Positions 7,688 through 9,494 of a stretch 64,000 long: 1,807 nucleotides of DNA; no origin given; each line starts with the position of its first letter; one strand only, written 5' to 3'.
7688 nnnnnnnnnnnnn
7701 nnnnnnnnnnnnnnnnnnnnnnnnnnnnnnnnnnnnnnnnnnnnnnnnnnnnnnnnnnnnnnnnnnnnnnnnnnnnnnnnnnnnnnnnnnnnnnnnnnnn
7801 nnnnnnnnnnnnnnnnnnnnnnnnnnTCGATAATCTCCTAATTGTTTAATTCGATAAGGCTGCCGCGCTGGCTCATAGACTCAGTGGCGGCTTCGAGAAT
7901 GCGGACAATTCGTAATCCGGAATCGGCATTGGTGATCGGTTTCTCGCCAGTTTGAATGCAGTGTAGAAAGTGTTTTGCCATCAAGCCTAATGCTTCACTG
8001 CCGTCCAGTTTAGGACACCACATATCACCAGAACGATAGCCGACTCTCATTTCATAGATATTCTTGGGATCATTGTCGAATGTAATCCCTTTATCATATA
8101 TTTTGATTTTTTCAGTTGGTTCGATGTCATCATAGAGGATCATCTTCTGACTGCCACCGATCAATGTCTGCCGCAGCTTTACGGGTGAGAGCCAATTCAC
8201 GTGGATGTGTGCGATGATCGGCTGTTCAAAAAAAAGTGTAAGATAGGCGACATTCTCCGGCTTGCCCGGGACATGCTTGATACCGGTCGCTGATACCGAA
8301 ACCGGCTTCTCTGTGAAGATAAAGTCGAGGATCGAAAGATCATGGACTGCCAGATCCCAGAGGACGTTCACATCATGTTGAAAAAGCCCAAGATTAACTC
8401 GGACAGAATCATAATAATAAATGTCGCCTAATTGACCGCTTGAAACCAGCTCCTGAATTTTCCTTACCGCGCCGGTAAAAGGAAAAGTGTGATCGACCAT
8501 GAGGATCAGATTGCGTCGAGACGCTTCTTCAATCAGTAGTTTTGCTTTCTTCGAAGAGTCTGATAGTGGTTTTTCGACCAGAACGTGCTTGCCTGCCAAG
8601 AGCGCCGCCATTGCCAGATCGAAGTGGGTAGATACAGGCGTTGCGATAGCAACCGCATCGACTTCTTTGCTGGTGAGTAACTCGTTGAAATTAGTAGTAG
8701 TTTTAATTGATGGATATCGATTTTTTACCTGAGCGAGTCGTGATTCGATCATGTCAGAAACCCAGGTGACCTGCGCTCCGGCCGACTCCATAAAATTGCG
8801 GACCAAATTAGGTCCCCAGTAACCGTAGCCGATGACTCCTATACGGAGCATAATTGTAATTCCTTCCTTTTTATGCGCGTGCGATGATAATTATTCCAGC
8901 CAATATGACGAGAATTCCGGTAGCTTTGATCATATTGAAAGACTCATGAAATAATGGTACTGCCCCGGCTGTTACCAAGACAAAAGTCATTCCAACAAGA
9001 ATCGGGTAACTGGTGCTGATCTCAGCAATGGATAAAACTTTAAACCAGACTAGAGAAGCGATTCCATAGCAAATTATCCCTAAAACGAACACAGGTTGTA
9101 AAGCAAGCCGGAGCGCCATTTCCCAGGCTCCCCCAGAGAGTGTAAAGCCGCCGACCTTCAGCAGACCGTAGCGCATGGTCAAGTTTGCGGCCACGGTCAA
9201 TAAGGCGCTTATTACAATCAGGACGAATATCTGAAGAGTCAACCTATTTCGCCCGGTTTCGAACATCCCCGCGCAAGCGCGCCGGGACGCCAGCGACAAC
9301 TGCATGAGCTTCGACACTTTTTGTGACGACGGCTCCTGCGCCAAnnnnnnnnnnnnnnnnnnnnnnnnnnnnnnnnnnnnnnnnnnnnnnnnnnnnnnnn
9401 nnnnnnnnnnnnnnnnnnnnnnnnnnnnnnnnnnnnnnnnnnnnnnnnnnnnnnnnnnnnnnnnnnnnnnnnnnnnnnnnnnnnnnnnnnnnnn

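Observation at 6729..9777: WbpE/WbpB/WbpD-like triad (aminotransferase, Gfo/Idh/MocA oxidoreductase, hexapeptide acetyltransferase) with a small 4-TM protein between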

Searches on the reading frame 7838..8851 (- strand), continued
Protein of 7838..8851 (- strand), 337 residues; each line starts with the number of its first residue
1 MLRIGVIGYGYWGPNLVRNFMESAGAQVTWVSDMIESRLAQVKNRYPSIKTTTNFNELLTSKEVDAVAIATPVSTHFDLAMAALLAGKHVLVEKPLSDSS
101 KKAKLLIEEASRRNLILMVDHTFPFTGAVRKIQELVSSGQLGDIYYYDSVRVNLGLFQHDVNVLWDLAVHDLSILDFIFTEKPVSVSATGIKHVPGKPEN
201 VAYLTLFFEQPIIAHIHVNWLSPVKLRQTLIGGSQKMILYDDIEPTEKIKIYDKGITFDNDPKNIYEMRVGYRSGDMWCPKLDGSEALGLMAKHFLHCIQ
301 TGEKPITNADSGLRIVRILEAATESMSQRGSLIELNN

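Call 36: search_solved_structures(query=window:7838-8851:-, max_evalue=0.001, show_alignments=2)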
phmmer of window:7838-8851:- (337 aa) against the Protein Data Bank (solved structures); distinct sequences matched with E-value up to 0.001: 86 (the best 60 are shown).
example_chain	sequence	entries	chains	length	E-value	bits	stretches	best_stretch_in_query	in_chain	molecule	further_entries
3c1a_A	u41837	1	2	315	5.1e-21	78.2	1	2-252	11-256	Putative oxidoreductase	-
7bvj_A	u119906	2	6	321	6.5e-19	71.3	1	2-206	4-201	Oxidoreductase, NAD-binding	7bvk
3gdo_A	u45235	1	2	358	2.7e-18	69.3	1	2-331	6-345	Uncharacterized oxidoreductase yvaA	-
3gfg_A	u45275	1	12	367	2.9e-18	69.1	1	2-331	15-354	Uncharacterized oxidoreductase yvaA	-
3ezy_A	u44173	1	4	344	1.8e-17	66.6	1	2-194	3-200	Dehydrogenase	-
3kux_A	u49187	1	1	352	6e-17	64.8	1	2-149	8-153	Putative oxidoreductase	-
3hnp_A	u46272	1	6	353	7.8e-16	61.2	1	43-149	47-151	Oxidoreductase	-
3i23_A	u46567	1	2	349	1.5e-15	60.3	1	21-146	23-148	Oxidoreductase, Gfo/Idh/MocA family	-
3fd8_A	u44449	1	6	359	1.6e-15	60.2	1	21-146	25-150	Oxidoreductase, Gfo/Idh/MocA family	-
3e18_A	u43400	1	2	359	3.3e-15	59.1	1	4-240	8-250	oxidoreductase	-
3evn_A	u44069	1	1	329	8.5e-15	57.8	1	2-150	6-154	Oxidoreductase, Gfo/Idh/MocA family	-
7xr9_A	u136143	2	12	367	1.1e-14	57.4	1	48-149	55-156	DgpA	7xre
3fhl_A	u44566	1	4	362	1.9e-14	56.6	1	35-150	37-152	Putative oxidoreductase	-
9azo_A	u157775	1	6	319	6.4e-14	54.9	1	3-176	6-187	PmdC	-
3e82_A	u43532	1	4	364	1.5e-13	53.6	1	2-165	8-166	Putative oxidoreductase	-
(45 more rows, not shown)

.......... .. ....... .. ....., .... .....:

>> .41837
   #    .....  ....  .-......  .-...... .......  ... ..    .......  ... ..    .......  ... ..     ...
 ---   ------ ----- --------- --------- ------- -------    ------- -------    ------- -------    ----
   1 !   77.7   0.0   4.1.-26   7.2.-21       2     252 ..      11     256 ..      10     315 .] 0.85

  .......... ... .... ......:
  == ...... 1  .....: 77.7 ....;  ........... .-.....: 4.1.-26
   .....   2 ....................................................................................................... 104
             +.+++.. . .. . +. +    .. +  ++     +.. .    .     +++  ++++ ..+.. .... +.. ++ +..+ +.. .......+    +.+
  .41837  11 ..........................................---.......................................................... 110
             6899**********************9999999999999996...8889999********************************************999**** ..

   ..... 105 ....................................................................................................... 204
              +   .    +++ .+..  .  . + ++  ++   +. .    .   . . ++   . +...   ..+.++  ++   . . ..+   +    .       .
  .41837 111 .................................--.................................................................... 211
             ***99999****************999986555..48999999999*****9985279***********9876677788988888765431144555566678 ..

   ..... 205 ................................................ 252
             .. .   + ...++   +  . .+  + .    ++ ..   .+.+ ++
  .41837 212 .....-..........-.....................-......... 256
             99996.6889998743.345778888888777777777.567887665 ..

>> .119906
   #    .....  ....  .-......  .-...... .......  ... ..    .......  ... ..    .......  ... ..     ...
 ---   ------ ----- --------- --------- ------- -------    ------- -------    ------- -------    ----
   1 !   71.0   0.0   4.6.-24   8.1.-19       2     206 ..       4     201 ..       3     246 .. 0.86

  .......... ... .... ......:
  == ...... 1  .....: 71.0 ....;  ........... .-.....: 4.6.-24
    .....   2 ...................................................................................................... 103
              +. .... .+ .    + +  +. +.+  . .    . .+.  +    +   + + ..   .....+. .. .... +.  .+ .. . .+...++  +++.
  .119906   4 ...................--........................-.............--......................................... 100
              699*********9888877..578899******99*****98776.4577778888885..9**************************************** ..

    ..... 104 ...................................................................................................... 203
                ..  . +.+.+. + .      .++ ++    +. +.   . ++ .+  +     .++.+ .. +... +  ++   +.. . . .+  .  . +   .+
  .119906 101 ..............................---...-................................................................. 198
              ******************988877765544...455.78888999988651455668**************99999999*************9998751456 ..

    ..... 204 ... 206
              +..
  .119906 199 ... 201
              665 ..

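Call 50: list_cluster_members(proteins=[P0001, P0135])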
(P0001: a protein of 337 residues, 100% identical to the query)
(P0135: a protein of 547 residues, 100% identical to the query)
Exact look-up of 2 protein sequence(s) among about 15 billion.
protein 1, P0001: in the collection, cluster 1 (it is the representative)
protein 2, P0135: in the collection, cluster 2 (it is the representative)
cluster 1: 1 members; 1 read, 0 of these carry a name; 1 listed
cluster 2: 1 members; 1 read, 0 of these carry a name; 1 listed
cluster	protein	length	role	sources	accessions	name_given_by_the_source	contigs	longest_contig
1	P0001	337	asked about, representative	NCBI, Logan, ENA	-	-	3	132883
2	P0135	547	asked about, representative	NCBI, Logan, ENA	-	-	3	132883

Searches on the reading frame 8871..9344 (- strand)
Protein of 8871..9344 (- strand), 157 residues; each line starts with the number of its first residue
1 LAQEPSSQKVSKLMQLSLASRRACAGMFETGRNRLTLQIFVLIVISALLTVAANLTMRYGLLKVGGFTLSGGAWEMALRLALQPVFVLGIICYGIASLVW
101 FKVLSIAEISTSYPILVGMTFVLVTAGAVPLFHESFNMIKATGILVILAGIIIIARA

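Call 4: search_protein_families(library=pfam, proteins=[window:8871-9344:-], max_evalue=0.01)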
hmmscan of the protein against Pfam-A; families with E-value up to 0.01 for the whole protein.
window:8871-9344:- (157 aa): 3 families
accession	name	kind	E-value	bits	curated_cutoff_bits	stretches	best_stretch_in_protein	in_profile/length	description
PF00893.25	Multi_Drug_Res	-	0.0024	18.8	23.7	1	86-147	32-93/93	Small Multidrug Resistance protein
PF00892.27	EamA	-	0.0039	17.9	28.2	0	70-155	58-134/135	EamA-like transporter family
PF10639.15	TMEM234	-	0.0063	17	30.1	1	76-154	34-112/113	Putative transmembrane family 234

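Call 5: search_protein_families(library=ncbifam, proteins=[window:8871-9344:-], max_evalue=0.01)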
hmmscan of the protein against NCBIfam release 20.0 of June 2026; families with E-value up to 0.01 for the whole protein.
window:8871-9344:- (157 aa): 5 families
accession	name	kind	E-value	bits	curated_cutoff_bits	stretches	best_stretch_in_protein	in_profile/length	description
NF002816.2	PRK02971.1-2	equivalog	2.8e-14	53.6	99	1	44-156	4-118/120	4-amino-4-deoxy-L-arabinose-phosphoundecaprenol flippase subunit ArnF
NF011625.2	PRK15051.1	equivalog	6.2e-09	36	92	1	39-155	2-108/111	4-amino-4-deoxy-L-arabinose-phosphoundecaprenol flippase subunit ArnE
NF033136.1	SMR_qac_K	exception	0.0027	18.4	205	1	82-154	30-101/110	quaternary ammonium compound efflux SMR transporter QacK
NF051481.1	EbrA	exception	0.0059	16.9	160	0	87-154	35-102/104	SMR family multidrug efflux transporter EbrA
NF012170.0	qac_SMR_J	exception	0.0062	16.9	210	1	90-154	36-100/107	quaternary ammonium compound efflux SMR transporter QacJ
